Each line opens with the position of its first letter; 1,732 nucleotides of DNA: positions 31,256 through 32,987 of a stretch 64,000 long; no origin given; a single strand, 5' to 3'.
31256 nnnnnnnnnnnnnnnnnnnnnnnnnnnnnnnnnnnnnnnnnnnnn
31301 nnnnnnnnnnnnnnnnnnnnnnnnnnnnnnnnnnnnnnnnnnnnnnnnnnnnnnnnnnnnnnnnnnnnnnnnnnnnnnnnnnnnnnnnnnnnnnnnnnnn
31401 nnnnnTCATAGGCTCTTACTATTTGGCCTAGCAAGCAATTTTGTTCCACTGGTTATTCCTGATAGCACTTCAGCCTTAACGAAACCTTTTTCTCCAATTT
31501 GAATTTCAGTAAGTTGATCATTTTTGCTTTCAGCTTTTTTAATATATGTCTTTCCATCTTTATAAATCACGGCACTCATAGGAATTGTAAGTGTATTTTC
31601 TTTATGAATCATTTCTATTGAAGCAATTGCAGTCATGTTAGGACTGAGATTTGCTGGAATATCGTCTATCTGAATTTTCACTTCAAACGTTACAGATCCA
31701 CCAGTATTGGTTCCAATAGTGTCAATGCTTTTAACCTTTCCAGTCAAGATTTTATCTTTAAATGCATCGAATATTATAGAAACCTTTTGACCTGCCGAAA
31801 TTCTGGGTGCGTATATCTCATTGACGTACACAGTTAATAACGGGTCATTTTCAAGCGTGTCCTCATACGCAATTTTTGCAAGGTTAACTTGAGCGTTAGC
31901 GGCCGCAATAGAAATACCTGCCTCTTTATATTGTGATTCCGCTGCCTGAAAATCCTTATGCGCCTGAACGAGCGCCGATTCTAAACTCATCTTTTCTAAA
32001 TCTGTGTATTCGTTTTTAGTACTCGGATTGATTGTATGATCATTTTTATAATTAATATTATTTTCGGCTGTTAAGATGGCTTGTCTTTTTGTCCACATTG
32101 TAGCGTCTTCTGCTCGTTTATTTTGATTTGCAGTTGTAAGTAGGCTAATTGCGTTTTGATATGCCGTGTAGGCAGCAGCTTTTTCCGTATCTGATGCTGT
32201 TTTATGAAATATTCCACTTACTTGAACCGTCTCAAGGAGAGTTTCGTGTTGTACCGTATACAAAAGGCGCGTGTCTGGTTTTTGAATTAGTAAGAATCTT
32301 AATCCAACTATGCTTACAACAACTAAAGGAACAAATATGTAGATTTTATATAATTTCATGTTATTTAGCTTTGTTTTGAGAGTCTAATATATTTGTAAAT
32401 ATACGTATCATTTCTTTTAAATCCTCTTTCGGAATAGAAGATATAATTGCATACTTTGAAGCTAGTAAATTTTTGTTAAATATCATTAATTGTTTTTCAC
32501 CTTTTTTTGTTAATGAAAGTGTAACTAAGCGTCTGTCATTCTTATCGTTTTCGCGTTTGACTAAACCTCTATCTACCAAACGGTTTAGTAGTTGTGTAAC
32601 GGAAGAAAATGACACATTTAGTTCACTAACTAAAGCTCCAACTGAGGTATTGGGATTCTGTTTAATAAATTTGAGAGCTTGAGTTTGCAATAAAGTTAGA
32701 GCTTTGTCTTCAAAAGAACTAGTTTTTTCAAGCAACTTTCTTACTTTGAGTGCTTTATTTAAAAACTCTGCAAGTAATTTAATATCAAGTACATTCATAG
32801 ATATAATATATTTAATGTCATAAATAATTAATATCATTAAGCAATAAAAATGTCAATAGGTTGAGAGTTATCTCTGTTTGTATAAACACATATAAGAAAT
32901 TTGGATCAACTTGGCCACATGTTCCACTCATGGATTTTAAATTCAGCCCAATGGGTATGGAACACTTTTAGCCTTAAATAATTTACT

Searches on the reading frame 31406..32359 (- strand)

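Call 56: search_protein_families(library=pfam, proteins=[window:31406-32359:-], max_evalue=0.0001)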
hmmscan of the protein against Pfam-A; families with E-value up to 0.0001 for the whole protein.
window:31406-32359:- (317 aa): 1 family
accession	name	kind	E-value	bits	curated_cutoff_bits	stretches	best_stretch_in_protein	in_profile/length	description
PF13437.12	HlyD_3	-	2.1e-07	32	22.2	1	159-232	26-96/106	HlyD family secretion protein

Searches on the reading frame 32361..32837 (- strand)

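Call 56: search_protein_families(library=pfam, proteins=[window:32361-32837:-], max_evalue=0.0001)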
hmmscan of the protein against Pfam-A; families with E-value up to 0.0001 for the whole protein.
window:32361-32837:- (158 aa): 7 families
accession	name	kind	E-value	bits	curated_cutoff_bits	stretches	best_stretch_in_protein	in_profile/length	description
PF12802.13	MarR_2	-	1.8e-13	50.8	27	1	47-103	3-60/61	MarR family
PF01047.28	MarR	-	8.9e-13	48.4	24.6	1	47-105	1-59/59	MarR family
PF13463.12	HTH_27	-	7.7e-08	32.9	22.2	1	47-113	1-68/68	Winged helix DNA-binding domain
PF13412.12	HTH_24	-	6e-06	26.2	21.9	1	53-94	7-48/48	Winged helix-turn-helix DNA-binding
PF22381.2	Staph_reg_Sar_Rot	-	1.2e-05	25.8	27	1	46-115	11-80/85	Transcriptional regulator SarA/Rot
PF01325.25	Fe_dep_repress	-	2.6e-05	24.8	26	1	66-99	25-58/60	Iron dependent repressor, N-terminal DNA binding domain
PF14947.12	HTH_45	-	4.5e-05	23.8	25.5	1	55-121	12-70/77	Winged helix-turn-helix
